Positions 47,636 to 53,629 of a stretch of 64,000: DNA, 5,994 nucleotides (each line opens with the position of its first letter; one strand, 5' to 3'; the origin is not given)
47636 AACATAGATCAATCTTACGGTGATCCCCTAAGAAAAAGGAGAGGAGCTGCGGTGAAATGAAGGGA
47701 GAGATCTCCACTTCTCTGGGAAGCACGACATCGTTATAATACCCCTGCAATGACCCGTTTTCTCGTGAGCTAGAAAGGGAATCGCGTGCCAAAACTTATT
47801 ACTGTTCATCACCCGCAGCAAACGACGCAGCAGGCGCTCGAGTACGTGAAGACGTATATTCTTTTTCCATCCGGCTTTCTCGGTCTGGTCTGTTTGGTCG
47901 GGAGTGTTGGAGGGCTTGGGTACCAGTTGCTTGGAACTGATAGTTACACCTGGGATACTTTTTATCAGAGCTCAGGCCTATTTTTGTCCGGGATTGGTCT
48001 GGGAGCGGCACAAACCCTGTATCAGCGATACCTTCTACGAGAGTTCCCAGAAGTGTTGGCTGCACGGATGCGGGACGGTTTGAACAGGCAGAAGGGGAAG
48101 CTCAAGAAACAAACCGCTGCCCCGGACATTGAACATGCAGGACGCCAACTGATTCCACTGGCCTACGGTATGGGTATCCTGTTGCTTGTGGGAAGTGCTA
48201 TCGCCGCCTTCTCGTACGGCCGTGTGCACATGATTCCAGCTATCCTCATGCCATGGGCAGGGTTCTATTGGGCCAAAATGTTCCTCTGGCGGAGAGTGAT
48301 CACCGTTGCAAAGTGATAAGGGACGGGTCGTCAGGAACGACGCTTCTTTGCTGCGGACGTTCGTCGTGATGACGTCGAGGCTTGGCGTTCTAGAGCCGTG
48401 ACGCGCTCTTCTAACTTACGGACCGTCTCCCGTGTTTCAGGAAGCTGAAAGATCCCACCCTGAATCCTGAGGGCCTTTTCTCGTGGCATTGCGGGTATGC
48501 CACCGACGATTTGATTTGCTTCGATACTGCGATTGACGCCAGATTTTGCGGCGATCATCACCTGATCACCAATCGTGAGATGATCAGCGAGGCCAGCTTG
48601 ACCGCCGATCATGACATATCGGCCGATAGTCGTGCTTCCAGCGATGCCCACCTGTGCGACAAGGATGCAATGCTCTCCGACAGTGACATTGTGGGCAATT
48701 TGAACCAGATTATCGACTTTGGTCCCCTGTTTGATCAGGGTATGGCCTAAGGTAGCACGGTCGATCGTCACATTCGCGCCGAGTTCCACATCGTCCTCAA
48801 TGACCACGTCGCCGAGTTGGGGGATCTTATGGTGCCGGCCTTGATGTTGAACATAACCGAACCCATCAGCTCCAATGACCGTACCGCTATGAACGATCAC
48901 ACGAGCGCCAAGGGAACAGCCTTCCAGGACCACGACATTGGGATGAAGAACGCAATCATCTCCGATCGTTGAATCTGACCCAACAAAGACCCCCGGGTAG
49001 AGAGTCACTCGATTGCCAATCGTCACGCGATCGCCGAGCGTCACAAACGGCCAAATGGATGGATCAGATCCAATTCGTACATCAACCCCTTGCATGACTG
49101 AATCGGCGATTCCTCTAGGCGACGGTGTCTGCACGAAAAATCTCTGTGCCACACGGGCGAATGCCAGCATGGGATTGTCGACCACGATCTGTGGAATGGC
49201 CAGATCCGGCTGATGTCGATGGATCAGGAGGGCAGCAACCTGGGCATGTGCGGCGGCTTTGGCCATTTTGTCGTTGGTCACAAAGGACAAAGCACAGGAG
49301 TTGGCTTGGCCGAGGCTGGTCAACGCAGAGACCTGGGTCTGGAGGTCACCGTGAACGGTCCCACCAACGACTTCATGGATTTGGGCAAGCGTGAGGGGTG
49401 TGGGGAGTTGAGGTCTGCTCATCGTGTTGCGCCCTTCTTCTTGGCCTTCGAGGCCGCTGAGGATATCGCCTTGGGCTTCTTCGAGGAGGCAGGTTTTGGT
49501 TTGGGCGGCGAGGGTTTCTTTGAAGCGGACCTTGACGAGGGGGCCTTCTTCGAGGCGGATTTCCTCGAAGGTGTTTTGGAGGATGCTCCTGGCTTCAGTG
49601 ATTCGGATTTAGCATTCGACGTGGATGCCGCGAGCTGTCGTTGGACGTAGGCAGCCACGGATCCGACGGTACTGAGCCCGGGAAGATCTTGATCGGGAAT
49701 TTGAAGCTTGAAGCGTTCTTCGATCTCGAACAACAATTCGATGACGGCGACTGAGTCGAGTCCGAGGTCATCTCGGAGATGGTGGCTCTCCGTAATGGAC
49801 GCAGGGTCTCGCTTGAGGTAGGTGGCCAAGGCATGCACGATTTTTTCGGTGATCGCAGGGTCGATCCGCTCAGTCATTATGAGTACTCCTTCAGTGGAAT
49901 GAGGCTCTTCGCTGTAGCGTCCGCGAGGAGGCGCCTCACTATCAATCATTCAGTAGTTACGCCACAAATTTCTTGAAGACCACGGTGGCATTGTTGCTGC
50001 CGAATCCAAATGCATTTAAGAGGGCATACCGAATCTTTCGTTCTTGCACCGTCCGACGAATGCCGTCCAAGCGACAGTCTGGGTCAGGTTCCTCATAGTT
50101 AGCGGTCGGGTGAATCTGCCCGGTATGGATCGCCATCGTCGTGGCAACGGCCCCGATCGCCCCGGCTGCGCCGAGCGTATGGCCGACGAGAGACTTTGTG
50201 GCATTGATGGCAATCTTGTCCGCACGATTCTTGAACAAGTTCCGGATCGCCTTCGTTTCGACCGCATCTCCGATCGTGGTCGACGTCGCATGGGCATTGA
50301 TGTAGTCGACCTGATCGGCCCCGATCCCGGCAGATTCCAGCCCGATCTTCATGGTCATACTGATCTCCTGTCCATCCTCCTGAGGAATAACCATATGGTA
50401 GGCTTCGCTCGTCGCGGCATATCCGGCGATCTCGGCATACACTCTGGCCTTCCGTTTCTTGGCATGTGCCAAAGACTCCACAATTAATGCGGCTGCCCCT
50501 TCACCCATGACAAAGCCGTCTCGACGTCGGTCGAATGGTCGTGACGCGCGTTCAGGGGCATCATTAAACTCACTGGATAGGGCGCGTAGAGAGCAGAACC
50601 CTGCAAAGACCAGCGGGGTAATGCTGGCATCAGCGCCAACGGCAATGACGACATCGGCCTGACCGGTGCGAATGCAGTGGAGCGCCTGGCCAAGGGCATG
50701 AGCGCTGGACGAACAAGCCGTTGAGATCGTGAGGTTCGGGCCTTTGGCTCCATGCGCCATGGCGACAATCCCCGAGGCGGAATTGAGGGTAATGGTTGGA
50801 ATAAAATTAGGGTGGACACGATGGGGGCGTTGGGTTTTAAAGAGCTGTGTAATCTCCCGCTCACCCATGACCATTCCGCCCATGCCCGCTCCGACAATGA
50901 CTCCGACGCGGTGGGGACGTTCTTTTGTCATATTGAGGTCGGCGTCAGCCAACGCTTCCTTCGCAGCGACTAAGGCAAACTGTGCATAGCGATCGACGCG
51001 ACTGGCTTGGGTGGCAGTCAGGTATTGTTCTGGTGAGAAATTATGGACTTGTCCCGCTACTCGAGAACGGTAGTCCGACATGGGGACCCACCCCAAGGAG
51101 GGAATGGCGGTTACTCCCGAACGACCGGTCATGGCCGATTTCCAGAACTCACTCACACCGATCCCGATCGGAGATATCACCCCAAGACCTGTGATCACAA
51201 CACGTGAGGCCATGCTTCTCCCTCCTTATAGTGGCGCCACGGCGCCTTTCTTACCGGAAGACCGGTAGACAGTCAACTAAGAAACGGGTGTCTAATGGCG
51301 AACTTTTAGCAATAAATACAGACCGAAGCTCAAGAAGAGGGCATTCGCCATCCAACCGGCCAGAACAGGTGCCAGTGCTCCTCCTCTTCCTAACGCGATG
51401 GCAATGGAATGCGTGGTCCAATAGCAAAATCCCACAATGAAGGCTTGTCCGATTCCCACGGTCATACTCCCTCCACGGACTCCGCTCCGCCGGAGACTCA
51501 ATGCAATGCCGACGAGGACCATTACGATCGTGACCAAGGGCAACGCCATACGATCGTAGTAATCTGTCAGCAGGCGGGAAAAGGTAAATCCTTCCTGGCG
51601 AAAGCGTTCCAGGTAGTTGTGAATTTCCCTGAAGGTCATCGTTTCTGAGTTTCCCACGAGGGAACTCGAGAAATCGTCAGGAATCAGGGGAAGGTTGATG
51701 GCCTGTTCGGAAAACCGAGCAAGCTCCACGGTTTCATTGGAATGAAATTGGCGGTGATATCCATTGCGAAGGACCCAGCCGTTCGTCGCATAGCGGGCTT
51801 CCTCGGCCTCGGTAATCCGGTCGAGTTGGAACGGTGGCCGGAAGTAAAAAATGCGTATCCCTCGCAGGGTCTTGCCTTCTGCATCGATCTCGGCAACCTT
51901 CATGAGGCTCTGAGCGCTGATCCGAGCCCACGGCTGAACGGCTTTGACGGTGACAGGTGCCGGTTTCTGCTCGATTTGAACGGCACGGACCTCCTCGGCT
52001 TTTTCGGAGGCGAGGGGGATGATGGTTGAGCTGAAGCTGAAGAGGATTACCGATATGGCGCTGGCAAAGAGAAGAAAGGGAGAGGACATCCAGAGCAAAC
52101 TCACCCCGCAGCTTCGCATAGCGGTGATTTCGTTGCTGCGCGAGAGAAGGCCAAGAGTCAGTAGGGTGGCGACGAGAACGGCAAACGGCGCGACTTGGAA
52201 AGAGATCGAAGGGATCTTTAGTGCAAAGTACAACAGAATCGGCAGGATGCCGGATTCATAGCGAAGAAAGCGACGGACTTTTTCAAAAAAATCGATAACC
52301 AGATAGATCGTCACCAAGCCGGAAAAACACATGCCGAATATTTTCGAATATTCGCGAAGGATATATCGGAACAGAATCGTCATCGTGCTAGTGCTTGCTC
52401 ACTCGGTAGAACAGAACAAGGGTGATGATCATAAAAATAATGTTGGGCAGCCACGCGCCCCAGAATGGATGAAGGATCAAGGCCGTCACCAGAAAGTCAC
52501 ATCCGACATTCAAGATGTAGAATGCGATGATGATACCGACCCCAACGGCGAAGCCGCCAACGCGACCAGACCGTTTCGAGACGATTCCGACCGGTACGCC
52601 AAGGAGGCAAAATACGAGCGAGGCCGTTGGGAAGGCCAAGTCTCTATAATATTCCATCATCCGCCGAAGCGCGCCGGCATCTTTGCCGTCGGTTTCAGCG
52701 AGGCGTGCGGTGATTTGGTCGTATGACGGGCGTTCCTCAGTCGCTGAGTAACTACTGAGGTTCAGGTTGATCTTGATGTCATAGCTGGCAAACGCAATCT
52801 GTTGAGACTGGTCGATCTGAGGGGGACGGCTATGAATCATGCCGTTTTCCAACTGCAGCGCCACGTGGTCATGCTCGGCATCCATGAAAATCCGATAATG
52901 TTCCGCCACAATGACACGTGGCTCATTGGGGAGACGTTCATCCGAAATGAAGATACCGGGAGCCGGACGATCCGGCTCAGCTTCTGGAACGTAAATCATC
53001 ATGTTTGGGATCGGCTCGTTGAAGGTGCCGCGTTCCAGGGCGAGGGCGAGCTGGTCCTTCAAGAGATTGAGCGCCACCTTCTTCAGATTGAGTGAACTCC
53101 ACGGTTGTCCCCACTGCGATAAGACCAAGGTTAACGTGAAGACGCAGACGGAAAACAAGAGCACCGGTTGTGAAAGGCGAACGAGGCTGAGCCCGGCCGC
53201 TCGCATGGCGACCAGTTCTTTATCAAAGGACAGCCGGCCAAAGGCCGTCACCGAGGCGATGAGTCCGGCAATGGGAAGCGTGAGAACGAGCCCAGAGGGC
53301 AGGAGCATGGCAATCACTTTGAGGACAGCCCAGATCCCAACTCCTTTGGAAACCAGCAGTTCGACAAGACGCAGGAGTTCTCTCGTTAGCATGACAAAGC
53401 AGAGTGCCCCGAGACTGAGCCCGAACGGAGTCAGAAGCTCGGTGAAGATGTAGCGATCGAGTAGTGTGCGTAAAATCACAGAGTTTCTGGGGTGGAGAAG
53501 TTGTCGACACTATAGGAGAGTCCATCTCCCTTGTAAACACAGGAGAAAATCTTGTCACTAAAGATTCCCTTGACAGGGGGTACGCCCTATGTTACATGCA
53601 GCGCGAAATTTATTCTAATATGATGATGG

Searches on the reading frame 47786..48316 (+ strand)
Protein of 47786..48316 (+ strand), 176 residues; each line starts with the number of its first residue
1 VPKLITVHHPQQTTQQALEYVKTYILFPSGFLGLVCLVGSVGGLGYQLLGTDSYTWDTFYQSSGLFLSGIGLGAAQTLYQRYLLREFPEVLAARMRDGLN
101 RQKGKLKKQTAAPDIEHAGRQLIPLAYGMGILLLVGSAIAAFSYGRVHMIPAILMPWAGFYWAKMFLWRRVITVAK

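Call 6: search_protein_families(library=pfam, proteins=[window:47786-48316:+], max_evalue=0.001)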
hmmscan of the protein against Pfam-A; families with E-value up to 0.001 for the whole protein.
window:47786-48316:+ (176 aa): 0 families

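Call 24: search_protein_families(library=pfam, proteins=[window:47786-48316:+], max_evalue=1)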
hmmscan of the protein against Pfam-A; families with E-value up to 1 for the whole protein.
window:47786-48316:+ (176 aa): 0 families

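Call 83: search_protein_families(library=ncbifam, proteins=[window:47786-48316:+], max_evalue=0.01)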
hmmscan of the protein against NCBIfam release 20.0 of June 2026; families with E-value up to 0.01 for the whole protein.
window:47786-48316:+ (176 aa): 0 families

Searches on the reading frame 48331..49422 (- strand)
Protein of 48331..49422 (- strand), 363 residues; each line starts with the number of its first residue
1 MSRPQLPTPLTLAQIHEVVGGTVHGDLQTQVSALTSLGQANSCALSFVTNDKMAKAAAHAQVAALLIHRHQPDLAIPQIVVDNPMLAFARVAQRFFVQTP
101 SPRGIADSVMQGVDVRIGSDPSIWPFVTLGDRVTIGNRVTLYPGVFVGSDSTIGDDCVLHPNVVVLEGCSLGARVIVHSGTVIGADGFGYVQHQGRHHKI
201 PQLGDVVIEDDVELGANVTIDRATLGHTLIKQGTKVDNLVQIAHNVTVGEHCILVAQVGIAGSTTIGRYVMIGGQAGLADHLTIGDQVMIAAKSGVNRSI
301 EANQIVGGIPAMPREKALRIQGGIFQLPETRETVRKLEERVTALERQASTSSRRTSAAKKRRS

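Call 6: search_protein_families(library=pfam, proteins=[window:48331-49422:-], max_evalue=0.001)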
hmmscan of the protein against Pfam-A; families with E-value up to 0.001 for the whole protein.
window:48331-49422:- (363 aa): 4 families
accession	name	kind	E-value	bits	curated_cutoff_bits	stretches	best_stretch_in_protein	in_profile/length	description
PF00132.30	Hexapep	-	4.5e-36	121.5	27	4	150-184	1-35/36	Bacterial transferase hexapeptide (six repeats)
PF25084.1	LbH_EIF2B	-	1.3e-11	44.9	54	1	106-185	19-95/105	EIF2B subunit epsilon LbH domain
PF04613.19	LpxD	-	2.5e-11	43.7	30.8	1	29-93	2-69/70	UDP-3-O-[3-hydroxymyristoyl] glucosamine N-acyltransferase, LpxD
PF14602.12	Hexapep_2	-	1.4e-06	28.4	27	0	152-185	3-34/34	Hexapeptide repeat of succinyl-transferase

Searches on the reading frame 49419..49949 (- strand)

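Call 6: search_protein_families(library=pfam, proteins=[window:49419-49949:-], max_evalue=0.001)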
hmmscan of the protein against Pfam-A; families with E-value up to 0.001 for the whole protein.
window:49419-49949:- (176 aa): 2 families
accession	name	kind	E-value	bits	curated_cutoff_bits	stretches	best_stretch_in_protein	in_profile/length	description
PF00550.31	PP-binding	-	5.8e-14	52.5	20.8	1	35-102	1-67/67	Phosphopantetheine attachment site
PF23297.2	ACP_SdgA_C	-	0.00073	20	27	0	31-115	9-92/95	Highly reducing polyketide synthase sdgA, C-terminal ACP domain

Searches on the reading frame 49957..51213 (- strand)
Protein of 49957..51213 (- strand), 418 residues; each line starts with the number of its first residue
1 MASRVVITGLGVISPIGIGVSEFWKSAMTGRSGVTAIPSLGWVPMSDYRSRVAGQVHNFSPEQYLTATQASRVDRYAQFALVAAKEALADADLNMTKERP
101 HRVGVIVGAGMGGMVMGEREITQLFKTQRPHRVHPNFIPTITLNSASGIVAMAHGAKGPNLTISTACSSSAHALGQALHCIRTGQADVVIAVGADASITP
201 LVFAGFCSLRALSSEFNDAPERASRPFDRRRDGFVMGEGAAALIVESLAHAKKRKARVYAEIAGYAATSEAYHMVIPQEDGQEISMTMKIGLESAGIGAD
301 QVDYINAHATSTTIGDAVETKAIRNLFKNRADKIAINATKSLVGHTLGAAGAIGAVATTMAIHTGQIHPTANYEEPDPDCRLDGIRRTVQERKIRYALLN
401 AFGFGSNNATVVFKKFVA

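Call 6: search_protein_families(library=pfam, proteins=[window:49957-51213:-], max_evalue=0.001)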
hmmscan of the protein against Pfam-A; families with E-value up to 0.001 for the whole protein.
window:49957-51213:- (418 aa): 4 families
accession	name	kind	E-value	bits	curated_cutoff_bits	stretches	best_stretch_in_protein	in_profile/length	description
PF00109.32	ketoacyl-synt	-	5.6e-58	196.9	20.8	1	3-251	2-252/252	Beta-ketoacyl synthase, N-terminal domain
PF02801.28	Ketoacyl-synt_C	-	1.5e-33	115.8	20.8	1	259-374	1-119/119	Beta-ketoacyl synthase, C-terminal domain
PF00108.29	Thiolase_N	-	5.2e-05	23.2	26.4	1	157-194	75-112/260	Thiolase, N-terminal domain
PF08545.16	ACP_syn_III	-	7.6e-05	23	24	0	163-196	3-36/80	3-Oxoacyl-[acyl-carrier-protein (ACP)] synthase III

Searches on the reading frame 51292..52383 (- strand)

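Call 55: search_protein_families(library=pfam, proteins=[window:51292-52383:-], max_evalue=0.00001)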
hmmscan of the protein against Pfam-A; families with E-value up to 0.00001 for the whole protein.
window:51292-52383:- (363 aa): 1 family
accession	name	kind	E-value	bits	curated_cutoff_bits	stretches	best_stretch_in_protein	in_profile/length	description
PF03739.19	LptF_LptG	-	1.6e-79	267.9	27.9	1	6-360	1-353/353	Lipopolysaccharide export system permease LptF/LptG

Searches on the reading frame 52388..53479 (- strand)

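Call 55: search_protein_families(library=pfam, proteins=[window:52388-53479:-], max_evalue=0.00001)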
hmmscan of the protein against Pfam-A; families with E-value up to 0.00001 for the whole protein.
window:52388-53479:- (363 aa): 1 family
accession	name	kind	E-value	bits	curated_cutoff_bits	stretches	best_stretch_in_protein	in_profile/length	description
PF03739.19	LptF_LptG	-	3.1e-78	263.7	27.9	1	9-359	1-353/353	Lipopolysaccharide export system permease LptF/LptG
